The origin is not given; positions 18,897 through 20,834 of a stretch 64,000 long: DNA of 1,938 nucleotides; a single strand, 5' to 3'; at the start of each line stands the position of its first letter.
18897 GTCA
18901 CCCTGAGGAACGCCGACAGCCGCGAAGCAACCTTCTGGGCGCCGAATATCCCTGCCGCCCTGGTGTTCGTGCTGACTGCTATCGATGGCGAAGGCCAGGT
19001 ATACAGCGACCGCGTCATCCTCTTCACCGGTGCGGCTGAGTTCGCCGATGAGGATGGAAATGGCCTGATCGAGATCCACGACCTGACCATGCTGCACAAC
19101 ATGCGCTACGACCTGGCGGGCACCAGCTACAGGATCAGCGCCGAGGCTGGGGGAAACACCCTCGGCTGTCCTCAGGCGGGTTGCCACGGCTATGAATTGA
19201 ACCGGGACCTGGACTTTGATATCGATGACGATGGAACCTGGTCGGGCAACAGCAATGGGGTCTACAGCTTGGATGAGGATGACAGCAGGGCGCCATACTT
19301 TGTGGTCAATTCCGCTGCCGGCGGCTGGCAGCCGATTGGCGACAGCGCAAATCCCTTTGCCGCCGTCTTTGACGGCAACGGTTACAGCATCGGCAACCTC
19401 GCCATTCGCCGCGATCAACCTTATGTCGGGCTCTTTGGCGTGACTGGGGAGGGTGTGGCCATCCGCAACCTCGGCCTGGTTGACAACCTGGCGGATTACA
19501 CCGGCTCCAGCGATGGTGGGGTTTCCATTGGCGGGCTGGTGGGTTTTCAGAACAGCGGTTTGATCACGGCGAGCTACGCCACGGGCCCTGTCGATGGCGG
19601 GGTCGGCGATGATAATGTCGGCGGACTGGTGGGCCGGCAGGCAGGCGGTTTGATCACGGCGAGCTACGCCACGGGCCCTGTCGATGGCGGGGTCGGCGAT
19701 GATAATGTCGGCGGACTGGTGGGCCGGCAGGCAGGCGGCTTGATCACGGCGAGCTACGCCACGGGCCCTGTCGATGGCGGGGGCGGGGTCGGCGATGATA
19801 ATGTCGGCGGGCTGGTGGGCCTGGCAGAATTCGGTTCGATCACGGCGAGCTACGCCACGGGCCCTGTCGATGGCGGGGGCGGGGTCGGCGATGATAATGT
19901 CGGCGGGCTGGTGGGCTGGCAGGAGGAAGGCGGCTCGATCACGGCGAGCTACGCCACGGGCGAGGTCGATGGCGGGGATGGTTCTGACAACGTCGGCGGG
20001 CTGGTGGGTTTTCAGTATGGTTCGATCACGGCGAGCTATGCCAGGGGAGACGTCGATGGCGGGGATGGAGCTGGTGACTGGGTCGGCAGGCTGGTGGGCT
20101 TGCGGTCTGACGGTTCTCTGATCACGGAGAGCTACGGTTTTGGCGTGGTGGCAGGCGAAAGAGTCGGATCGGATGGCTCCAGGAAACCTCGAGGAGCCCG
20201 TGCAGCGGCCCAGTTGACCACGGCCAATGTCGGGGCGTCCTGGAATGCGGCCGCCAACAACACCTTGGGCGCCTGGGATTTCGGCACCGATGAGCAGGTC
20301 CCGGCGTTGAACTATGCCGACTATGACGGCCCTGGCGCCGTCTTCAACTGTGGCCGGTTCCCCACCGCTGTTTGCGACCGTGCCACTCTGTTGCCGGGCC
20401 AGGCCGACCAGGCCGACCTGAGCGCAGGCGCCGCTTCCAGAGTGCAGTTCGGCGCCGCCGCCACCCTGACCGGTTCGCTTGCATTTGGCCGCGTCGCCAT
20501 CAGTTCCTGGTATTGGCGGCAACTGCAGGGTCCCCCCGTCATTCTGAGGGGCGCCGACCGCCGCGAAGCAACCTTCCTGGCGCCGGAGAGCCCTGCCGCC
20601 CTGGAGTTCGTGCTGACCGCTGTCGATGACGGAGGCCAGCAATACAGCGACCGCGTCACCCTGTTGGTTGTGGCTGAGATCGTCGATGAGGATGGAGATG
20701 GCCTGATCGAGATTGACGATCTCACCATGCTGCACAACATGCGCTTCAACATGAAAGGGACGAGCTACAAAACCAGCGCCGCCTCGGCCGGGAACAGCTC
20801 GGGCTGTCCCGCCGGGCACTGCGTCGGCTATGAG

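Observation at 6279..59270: Locus of giant modular secreted proteins (~10.5k and 6.3k aa): dockerin/EF-hand-like motif, beta-helix/GLUG repeats, Ig-like module, then cadherin-like arrays and a C-terminal anchor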

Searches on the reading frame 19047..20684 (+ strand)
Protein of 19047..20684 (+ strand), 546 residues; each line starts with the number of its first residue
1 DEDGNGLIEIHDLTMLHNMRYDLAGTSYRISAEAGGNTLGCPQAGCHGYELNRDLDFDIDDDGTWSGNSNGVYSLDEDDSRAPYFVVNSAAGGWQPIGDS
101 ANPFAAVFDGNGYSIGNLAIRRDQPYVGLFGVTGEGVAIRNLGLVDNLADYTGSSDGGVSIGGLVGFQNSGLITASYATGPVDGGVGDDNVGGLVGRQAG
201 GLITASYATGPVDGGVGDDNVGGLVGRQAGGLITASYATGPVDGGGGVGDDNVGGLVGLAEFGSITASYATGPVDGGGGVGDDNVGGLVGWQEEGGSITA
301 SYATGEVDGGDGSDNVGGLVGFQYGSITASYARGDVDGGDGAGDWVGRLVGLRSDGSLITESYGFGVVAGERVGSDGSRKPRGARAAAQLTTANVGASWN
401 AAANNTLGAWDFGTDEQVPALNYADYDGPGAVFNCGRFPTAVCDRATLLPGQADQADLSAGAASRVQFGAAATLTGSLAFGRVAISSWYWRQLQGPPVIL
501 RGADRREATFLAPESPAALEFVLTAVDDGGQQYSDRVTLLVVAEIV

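Call 17: find_homologous_proteins(query=window:19047-20684:+, max_evalue=0.00001)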
Query window:19047-20684:+ (546 aa): 5657 proteins with E <= 0.00001 among 8000 candidates; the best 120 are listed.
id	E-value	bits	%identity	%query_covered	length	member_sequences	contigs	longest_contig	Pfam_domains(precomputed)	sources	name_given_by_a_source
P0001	0.0e+0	1108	54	97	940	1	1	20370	PF22352.3,PF07581.18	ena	-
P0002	0.0e+0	1057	54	100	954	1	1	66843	PF22352.3,PF07581.18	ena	-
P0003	2.5e-277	939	58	98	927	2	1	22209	PF22352.3,PF07581.18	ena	-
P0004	2.3e-270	916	50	100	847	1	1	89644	PF22352.3,PF07581.18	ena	-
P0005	4.4e-261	886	56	83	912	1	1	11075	PF22352.3,PF07581.18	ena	-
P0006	2.0e-245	834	55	99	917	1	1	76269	PF22352.3,PF07581.18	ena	-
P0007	2.7e-239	814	59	100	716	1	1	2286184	PF22352.3,PF07581.18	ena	-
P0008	1.3e-223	762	55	95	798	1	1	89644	PF07581.18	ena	-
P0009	3.0e-220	751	60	91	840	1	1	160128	PF22352.3,PF07581.18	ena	-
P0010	5.5e-220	750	58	83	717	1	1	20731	PF22352.3,PF07581.18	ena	-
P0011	3.0e-215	735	55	84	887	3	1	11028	PF07581.18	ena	-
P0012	1.2e-211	723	59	100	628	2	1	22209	PF22352.3,PF07581.18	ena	-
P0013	1.7e-210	719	59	67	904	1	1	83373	PF07581.18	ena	-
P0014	2.1e-206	705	57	67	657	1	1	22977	PF22352.3,PF07581.18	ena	-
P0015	2.8e-206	705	53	99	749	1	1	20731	PF22352.3,PF07581.18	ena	-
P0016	2.3e-197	675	50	97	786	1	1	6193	PF07581.18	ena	-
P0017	6.6e-197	674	61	70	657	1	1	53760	PF22352.3,PF07581.18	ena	-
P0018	1.6e-196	673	48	100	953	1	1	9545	PF22352.3,PF07581.18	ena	-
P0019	7.2e-196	671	51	86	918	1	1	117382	PF07581.18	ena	-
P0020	1.4e-195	670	55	66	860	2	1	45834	PF07581.18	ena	-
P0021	9.9e-194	663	58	100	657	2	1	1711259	PF22352.3,PF07581.18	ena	-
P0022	3.6e-193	662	60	100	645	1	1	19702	PF22352.3,PF07581.18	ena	-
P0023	1.3e-191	656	63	50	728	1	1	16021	PF22352.3,PF07581.18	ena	-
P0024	3.2e-190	652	56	100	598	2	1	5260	PF22352.3,PF07581.18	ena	-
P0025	6.5e-190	651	47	96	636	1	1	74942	PF22352.3,PF07581.18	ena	-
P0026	5.7e-186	638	57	99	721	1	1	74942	PF22352.3,PF07581.18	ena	-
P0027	2.6e-180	619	52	99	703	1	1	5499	PF22352.3,PF07581.18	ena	-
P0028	1.1e-178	614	55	79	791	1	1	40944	PF07581.18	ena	-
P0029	3.6e-178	612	67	57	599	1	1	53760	PF22352.3,PF07581.18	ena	-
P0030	7.2e-174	598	58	84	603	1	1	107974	PF07581.18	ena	-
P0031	3.3e-170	586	52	83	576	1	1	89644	PF07581.18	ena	-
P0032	2.0e-169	583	63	67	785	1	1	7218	PF07581.18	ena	-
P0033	9.4e-166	571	47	67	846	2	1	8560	PF07581.18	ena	-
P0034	6.8e-164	565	52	83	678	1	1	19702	PF07581.18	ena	-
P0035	7.1e-164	565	63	50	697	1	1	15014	PF22352.3,PF07581.18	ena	-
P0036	2.3e-163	563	50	100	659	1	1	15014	PF22352.3,PF07581.18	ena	-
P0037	2.5e-161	556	50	98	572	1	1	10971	PF07581.18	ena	-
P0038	6.2e-160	552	57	78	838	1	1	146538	PF07581.18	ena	-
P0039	2.0e-159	550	53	87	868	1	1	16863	PF07581.18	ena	-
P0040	2.5e-157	543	57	78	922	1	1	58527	PF07581.18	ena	-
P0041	2.2e-156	540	47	82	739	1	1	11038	PF07581.18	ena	-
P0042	3.2e-156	540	51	87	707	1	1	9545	PF22352.3,PF07581.18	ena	-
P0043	2.8e-155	537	64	52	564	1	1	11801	PF22352.3,PF07581.18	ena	-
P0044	3.3e-155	536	62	57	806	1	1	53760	PF07581.18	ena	-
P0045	9.3e-154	532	60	52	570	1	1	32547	PF22352.3,PF07581.18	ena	-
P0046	1.2e-153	531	51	96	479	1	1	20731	PF22352.3,PF07581.18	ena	-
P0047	1.1e-152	528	62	51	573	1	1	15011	PF22352.3,PF07581.18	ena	-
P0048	3.5e-152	526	65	57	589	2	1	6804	PF22352.3,PF07581.18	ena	-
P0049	3.4e-150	520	53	76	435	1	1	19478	PF07581.18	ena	-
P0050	7.7e-149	515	62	82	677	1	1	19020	PF07581.18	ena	-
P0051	1.8e-148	514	64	58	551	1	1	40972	PF22352.3,PF07581.18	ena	-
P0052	3.8e-147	510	49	98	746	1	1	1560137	PF07581.18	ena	-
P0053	9.0e-145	502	60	88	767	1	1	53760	PF07581.18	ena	-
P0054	9.5e-145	502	42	86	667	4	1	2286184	PF22352.3,PF07581.18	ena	-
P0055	1.8e-144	501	43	81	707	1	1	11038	PF07581.18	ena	-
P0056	2.1e-144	501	60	58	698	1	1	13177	PF22352.3,PF07581.18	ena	-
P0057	3.2e-143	497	51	83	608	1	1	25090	PF07581.18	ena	-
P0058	1.4e-140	488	48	82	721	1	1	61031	PF22352.3,PF07581.18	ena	-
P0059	2.7e-140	487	49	99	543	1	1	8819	PF07581.18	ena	-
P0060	1.4e-139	485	59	87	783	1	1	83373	PF07581.18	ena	-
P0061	6.3e-139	483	50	98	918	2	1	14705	PF07581.18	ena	-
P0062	3.3e-136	474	53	79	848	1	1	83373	PF07581.18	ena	-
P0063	4.2e-136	473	60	47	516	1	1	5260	PF22352.3,PF07581.18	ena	-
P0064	1.2e-135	472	47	80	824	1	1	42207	PF07581.18,PF02368.25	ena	-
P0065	1.7e-135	471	47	98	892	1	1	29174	PF07581.18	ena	-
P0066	1.2e-134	468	55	55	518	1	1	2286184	PF22352.3,PF07581.18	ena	-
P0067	3.6e-133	464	62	58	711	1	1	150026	PF07581.18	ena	-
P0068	3.9e-133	463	49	98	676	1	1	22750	PF07581.18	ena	-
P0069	7.8e-133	462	49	98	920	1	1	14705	PF07581.18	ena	-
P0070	8.3e-133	462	52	98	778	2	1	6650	PF07581.18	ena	-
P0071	2.3e-131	458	50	83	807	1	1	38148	PF07581.18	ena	-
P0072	2.6e-130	454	51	98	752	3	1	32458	PF07581.18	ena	-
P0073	4.3e-130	453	60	49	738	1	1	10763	PF07581.18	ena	-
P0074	4.3e-130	453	49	98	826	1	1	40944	PF07581.18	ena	-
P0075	5.1e-130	453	45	99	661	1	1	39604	PF22352.3,PF07581.18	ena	-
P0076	3.2e-129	450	49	47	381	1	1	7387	PF07581.18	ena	-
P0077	1.5e-128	448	59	56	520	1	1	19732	PF22352.3,PF07581.18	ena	-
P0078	3.9e-128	447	57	73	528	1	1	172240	PF07581.18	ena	-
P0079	1.7e-127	445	58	62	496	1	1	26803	PF22352.3,PF07581.18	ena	-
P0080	2.7e-127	444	46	52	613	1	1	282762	PF07581.18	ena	-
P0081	2.5e-126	441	57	41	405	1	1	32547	PF22352.3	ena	-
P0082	3.5e-126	440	61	57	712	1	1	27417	PF07581.18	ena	-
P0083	1.2e-125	439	61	56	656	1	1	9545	PF22352.3,PF07581.18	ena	-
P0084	4.3e-125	437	42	98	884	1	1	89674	PF07581.18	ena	-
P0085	2.0e-124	435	48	83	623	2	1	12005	PF26182.1,PF21461.4,PF07581.18,PF02368.25,PF26918.1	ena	-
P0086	4.1e-124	434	48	79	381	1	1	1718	PF07581.18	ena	-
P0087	7.1e-124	433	47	87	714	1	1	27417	PF07581.18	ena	-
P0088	2.0e-123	431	40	76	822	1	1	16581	PF12733.14,PF07581.18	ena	-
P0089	3.4e-123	431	46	87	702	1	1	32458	PF07581.18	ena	-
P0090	4.9e-122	427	60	57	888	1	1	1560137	PF07581.18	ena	-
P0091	7.1e-122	426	53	78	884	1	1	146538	PF07581.18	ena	-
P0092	1.2e-121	425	44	82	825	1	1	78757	PF07581.18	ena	-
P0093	5.7e-121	423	44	98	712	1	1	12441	PF07581.18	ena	-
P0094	2.2e-120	421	48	80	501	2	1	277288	PF07581.18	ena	-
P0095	7.3e-120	420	59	78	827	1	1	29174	PF07581.18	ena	-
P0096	7.4e-120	420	48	83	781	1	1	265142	PF26182.1,PF07581.18,PF02368.25,PF26918.1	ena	-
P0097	7.5e-120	420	59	40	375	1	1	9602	PF22352.3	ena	-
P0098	1.5e-119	419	63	57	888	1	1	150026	PF07581.18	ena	-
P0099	2.4e-119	418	51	83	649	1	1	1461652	PF07581.18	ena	-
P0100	2.7e-119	418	42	81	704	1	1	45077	PF07581.18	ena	-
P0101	1.9e-118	415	43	82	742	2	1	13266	PF00530.24,PF07581.18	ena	-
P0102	6.6e-118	413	45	98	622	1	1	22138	PF07581.18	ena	-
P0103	7.9e-118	413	48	72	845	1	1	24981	PF07581.18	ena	-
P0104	8.1e-118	413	48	87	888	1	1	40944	PF07581.18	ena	-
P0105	1.1e-117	412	49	87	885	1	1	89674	PF07581.18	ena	-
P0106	1.5e-117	412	45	82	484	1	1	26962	PF07581.18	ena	-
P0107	2.4e-117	411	38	84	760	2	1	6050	PF07581.18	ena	-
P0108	4.4e-117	410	49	98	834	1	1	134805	PF07581.18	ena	-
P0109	5.2e-117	410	46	82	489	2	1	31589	PF07581.18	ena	-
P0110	1.1e-116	409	49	98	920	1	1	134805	PF07581.18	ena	-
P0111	1.9e-116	408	55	78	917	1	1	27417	PF07581.18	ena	-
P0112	4.6e-116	407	56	79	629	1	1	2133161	PF07581.18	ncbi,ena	-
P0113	1.1e-115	406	46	98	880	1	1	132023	PF07581.18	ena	-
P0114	1.3e-115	406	44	98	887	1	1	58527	PF07581.18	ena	-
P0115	1.7e-115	405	46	87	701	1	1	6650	PF07581.18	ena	-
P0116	9.4e-115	403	56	70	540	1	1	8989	PF07581.18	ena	-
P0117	1.2e-114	402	47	80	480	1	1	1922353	PF07581.18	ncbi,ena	-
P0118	2.8e-114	401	49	98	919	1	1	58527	PF07581.18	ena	-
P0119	1.3e-113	399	44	82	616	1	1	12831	PF07581.18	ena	-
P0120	3.1e-113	398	43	82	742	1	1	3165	PF18998.7,PF07581.18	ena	-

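Call 18: list_cluster_members(proteins=[P0112, P0117, P0007, P0021, P0052, P0099])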
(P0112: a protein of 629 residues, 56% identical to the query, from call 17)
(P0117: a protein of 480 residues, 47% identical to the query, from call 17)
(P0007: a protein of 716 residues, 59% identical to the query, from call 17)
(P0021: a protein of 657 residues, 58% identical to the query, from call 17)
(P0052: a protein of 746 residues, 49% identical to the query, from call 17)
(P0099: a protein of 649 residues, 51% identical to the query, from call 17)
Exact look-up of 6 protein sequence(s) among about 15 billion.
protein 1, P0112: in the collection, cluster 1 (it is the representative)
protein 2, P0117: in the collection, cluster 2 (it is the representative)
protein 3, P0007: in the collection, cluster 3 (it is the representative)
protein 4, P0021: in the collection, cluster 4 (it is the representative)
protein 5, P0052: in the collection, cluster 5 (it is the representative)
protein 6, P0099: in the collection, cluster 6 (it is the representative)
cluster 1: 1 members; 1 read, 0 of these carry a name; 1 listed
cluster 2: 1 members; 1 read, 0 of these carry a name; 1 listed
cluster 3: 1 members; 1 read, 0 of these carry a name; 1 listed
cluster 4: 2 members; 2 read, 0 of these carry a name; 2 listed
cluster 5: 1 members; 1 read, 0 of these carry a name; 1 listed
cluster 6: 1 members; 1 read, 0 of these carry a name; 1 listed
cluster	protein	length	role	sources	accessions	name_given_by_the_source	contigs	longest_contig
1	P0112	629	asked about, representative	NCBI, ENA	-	-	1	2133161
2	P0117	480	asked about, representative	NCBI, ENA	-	-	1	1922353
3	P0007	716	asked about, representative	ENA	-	-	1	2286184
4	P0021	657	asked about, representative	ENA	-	-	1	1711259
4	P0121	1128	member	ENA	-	-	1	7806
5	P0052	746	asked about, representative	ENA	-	-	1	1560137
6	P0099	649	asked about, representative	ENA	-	-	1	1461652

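Call 19: find_encoding_contigs(protein=P0007, flank=10000, max_places=3)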
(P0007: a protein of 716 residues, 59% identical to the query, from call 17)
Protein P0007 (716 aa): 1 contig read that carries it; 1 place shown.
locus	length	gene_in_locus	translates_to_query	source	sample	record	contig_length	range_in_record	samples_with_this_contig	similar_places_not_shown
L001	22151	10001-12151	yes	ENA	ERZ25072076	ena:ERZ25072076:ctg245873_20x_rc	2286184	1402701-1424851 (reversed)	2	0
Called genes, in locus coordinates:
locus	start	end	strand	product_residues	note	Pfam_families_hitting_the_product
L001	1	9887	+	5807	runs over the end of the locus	PF07581:Glug (faint), PF22352:K319L-like_PKD, PF20579:LapA (faint)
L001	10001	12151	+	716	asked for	PF07581:Glug (faint), PF22352:K319L-like_PKD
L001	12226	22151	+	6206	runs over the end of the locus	PF07581:Glug (faint), PF22352:K319L-like_PKD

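Call 20: find_related_loci(query=A1, collection=genome_contigs, flank=10000)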
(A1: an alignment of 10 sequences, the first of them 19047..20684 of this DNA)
Query A1 (546 aa) in genome_contigs; peptide patterns used: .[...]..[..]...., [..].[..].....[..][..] (x = any residue, [..] = any of these).
550 stretches matched a pattern; 161 encode a relative of the query (tblastn E <= 1e-3); the best 80 are kept; 76 distinct loci.
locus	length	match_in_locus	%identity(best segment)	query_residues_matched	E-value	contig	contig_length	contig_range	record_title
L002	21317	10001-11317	56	1-432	2e-119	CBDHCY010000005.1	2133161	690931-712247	MAG: Leptospiria bacterium isolate 056157e5-5cb5-417b-a9fb-2cd97697e967 genome assembly, contig: contig_5, whole genome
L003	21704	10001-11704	43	1-435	3e-88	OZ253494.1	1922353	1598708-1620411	MAG: Leptospiria bacterium isolate 602a36bf-ad70-4a3f-ae71-d2f58949cf12 genome assembly, chromosome: 1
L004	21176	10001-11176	47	1-435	9e-86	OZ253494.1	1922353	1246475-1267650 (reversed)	MAG: Leptospiria bacterium isolate 602a36bf-ad70-4a3f-ae71-d2f58949cf12 genome assembly, chromosome: 1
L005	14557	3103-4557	45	1-444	4e-71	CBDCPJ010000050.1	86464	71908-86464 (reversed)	MAG: Spirochaetia bacterium isolate faab6882-6287-49c9-b04d-4208091d842c genome assembly, contig: contig_50, whole genom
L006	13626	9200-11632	42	1-455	6e-74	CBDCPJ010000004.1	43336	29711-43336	MAG: Spirochaetia bacterium isolate faab6882-6287-49c9-b04d-4208091d842c genome assembly, contig: contig_4, whole genome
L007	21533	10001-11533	37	1-514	5e-64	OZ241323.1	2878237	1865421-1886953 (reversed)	MAG: uncultured candidatus Porisulfidus sp. isolate c1eeb6c7-43c6-49e4-b51b-8d6765c536df genome assembly, chromosome: 1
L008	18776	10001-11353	43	1-452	8e-79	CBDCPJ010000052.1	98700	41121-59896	MAG: Spirochaetia bacterium isolate faab6882-6287-49c9-b04d-4208091d842c genome assembly, contig: contig_52, whole genom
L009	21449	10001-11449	38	6-435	8e-59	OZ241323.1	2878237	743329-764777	MAG: uncultured candidatus Porisulfidus sp. isolate c1eeb6c7-43c6-49e4-b51b-8d6765c536df genome assembly, chromosome: 1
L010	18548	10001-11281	43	1-430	2e-58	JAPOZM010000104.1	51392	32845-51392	MAG: Gemmatimonadaceae bacterium isolate COS4_bin_9 NODE_653_length_51392_cov_26.0021, whole genome shotgun sequence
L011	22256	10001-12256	42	1-430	1e-58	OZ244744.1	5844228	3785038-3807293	MAG: Candidatus Latescibacterota bacterium isolate aa5cf8e5-2ee9-4ccc-9d1f-80a1aaad70af genome assembly, chromosome: 1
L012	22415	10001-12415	44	1-424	2e-57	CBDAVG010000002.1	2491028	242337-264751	MAG: uncultured candidatus Porisulfidus sp. isolate b077468b-a020-405f-b790-8ad8e597f481 genome assembly, contig: contig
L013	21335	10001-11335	43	1-338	3e-55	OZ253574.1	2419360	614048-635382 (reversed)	MAG: Leptonemataceae bacterium isolate e956fea7-8556-41a5-9e23-a288cbec3348 genome assembly, chromosome: 1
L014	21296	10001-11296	40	1-430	3e-52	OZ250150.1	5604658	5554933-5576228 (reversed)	MAG: Candidatus Latescibacterota bacterium isolate 5c13c588-1760-4ea4-89ab-5ccd14670b69 genome assembly, chromosome: 1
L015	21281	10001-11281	40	1-430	5e-52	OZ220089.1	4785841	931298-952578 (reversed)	MAG: Candidatus Latescibacterota bacterium isolate 4e2a754f-172e-45f6-b93c-83e01e84db49 genome assembly, chromosome: 1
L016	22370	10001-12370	46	1-514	3e-50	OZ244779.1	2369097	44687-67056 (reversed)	MAG: Candidatus Oxydemutatoraceae bacterium isolate c783f144-f5ec-4720-941b-9b53451a92fd genome assembly, chromosome: 1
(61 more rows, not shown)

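Call 34: search_protein_families(library=pfam, proteins=[L007:18182-19174:+, L007:19202-20389:+, L016:17500-18495:+, L016:18520-19707:+, L016:20738-21652:+, L016:1632-2846:+, L016:4628-17044:+], max_evalue=0.001)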
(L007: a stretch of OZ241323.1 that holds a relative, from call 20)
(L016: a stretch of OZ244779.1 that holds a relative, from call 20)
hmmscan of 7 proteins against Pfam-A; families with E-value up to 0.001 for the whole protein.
L007:18182-19174:+ (330 aa): 2 families
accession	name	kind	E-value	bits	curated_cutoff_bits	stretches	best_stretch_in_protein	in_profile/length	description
PF06968.18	BATS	-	1.7e-28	99.1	22.2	1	234-325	1-88/88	Biotin and Thiamin Synthesis associated domain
PF04055.27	Radical_SAM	-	2.1e-22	80.5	29.5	1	62-216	2-159/166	Radical SAM superfamily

L007:19202-20389:+ (395 aa): 3 families
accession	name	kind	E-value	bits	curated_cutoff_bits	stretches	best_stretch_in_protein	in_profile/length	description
PF00155.27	Aminotran_1_2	-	1.2e-51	176.5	19.7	1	37-377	2-361/361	Aminotransferase class I and II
PF01212.27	Beta_elim_lyase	-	6.2e-05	22.9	27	1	83-258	34-223/288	Beta-eliminating lyase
PF00202.27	Aminotran_3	-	0.00018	20.7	30.5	1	143-301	171-325/403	Aminotransferase class-III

L016:17500-18495:+ (331 aa): 2 families
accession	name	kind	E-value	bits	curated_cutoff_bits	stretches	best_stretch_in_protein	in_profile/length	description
PF06968.18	BATS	-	1e-27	96.5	22.2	1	234-325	1-88/88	Biotin and Thiamin Synthesis associated domain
PF04055.27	Radical_SAM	-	1.7e-21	77.5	29.5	1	62-216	2-159/166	Radical SAM superfamily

L016:18520-19707:+ (395 aa): 3 families
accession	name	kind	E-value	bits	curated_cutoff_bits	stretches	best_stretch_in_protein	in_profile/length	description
PF00155.27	Aminotran_1_2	-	4.3e-53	181.2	19.7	1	37-377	2-361/361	Aminotransferase class I and II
PF01212.27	Beta_elim_lyase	-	3.8e-05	23.6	27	1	85-257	36-222/288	Beta-eliminating lyase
PF00202.27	Aminotran_3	-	8.9e-05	21.8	30.5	1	144-342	172-371/403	Aminotransferase class-III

L016:20738-21652:+ (304 aa): 2 families
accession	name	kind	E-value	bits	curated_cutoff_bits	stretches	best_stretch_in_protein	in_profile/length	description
PF02739.22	5_3_exonuc_N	-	1.1e-46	159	34.3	1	9-172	1-163/164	5'-3' exonuclease, N-terminal resolvase-like domain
PF01367.25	5_3_exonuc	-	1.4e-23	83.6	40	1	175-266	2-87/97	5'-3' exonuclease, C-terminal SAM fold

L016:1632-2846:+ (404 aa): 2 families
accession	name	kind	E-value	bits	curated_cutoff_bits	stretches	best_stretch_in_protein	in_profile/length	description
PF00487.30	FA_desaturase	-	3.8e-16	60.1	29.7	1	15-227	3-229/253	Fatty acid desaturase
PF01610.23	DDE_Tnp_ISL3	-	5.1e-07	30.2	23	1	282-392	88-195/240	Transposase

L016:4628-17044:+ (4138 aa): 5 families
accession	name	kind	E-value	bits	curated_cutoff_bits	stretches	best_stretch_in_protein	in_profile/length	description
PF07581.17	Glug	-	1.8e-88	285.5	20.5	9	808-832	2-27/28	The GLUG motif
PF22352.2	K319L-like_PKD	-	2.4e-13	50.3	27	0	2148-2228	7-82/84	K319L-like, PKD domain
PF18911.6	PKD_4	-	4.7e-06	27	27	0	1589-1621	13-44/85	PKD domain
PF07686.23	V-set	-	5.1e-05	23.9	26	0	453-525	8-86/109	Immunoglobulin V-set domain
PF12733.13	Cadherin-like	-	0.00068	20.5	24.2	1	3830-3913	10-88/89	Cadherin-like beta sandwich domain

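Call 35: predict_structure(alignment_id=A2)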
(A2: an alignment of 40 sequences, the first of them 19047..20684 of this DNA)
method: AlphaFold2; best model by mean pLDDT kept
length: 546 residues; sequences in the alignment: 40
mean_pLDDT: 87.3   pTM: 0.81
mean pLDDT of the five models: 87.3, 87.0, 84.6, 83.9, 81.5
residues with pLDDT >= 90: 333; 70-90: 160; 50-70: 20; < 50: 33
segments of 3 or more residues with pLDDT < 50: 424-434, 438-443, 445-456
pLDDT, mean of each block of 10 residues (from residue 1): 86 93 91 83 83 90 82 85 81 92 96 90 95 95 93 91 98 93 96 98 93 96 98 93 93 98 95 93 97 96 96 97 97 96 96 95 96 96 90 89 79 73 48 46 46 54 84 81 76 89 94 88 77 76 73
secondary structure, 60 per line:
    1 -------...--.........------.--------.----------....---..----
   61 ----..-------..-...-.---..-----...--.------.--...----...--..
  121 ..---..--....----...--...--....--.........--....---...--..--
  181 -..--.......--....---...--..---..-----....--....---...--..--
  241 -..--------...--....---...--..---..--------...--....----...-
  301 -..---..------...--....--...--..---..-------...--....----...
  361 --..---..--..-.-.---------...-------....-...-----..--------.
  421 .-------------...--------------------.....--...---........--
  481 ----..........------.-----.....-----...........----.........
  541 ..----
elements in order: E8-10 H13-21 E48-51 E92-94 E107-109 E114-116 E119-122 E130-133 E138-140 E143-145 E148-151 E154-162 E165-168 E172-174 E186-192 E195-198 E202-204 E219-222 E225-228 E232-234 E252-254 E257-260 E264-266 E284-286 E289-292 E297-299 E315-317 E320-323 E326-328 E345-347 E350-353 E358-360 H397-400 E458-462 E465-467 E471-478 E485-494 E507-511 E517-527 E532-542
